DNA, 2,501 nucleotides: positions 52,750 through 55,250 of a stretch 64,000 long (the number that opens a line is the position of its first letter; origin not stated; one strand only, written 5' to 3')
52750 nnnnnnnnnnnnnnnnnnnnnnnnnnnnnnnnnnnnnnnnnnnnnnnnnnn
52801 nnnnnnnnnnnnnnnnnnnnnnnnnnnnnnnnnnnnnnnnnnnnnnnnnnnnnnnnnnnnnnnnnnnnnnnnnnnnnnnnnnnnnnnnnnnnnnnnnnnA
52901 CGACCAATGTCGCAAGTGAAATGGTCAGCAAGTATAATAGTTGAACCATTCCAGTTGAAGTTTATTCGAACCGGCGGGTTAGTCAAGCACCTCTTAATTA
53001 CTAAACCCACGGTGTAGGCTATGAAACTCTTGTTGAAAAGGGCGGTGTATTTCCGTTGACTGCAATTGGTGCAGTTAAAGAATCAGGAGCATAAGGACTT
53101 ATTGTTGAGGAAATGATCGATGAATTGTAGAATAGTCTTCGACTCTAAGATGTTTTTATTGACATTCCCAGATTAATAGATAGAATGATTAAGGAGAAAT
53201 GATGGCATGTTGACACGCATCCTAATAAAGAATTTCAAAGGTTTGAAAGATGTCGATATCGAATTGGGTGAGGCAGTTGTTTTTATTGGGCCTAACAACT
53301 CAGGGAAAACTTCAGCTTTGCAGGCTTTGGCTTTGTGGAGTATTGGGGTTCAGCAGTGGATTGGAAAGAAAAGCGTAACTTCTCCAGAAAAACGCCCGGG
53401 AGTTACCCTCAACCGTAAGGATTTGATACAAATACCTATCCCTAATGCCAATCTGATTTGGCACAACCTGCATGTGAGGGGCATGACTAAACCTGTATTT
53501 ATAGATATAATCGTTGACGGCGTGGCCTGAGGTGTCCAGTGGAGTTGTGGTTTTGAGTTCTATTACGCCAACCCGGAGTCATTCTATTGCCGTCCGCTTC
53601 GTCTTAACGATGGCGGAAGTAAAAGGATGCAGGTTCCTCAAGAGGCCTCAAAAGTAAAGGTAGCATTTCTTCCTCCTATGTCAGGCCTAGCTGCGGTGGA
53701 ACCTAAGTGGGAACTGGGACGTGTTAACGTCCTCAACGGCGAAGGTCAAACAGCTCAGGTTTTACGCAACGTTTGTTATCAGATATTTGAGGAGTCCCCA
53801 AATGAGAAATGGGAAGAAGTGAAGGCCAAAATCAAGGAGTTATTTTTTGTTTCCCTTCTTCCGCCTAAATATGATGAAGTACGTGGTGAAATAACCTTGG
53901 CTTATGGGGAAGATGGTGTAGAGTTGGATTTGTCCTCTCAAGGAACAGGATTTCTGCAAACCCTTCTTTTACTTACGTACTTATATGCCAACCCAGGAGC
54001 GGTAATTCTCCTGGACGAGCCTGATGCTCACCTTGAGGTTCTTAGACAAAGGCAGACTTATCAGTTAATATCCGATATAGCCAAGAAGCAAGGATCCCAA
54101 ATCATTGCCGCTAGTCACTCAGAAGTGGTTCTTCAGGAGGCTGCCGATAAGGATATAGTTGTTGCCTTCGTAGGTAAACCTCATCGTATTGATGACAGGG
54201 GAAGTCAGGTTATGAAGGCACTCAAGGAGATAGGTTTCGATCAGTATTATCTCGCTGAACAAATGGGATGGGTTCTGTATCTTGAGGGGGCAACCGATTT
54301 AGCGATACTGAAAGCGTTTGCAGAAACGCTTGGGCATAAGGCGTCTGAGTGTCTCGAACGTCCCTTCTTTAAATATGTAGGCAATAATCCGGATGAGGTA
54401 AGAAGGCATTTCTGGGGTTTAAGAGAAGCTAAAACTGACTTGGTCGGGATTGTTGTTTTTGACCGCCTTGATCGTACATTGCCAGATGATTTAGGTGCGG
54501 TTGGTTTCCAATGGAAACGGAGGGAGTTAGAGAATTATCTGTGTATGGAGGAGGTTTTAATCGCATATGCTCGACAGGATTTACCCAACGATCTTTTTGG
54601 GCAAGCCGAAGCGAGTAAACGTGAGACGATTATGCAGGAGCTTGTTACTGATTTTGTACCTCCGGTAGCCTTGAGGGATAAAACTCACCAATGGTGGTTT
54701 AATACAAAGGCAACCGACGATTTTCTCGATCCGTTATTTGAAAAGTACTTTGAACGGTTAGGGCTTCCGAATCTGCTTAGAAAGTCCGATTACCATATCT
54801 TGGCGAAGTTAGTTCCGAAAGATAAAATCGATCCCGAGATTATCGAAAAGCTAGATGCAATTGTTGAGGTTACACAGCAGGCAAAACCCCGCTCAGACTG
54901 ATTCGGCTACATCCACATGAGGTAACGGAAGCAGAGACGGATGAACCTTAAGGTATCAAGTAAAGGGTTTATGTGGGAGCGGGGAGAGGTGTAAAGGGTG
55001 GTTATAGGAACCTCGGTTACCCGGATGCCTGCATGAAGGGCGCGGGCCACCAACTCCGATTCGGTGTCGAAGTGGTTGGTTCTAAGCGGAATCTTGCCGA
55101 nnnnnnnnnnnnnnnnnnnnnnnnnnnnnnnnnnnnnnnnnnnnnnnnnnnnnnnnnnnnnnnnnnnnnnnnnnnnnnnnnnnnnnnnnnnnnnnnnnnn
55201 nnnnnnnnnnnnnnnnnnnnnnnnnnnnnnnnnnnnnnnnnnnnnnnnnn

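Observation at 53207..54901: OLD/AAA_15-type ATPase-Toprim-like gene (candidate anti-phage defence) split by a single in-frame TGA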

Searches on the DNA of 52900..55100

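Call 64: search_rna_families(source=window, start=52900, end=55100, threshold=evalue, max_evalue=1)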
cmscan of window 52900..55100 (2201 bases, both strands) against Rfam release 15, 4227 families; matches with E-value up to 1: 1.
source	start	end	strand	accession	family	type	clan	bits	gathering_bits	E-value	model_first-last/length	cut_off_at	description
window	53858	53912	-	RF02698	Avalong_thermometer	Cis-reg; thermoregulator;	-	21.2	154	0.42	20-75/131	no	Avalong 5' UTR thermometer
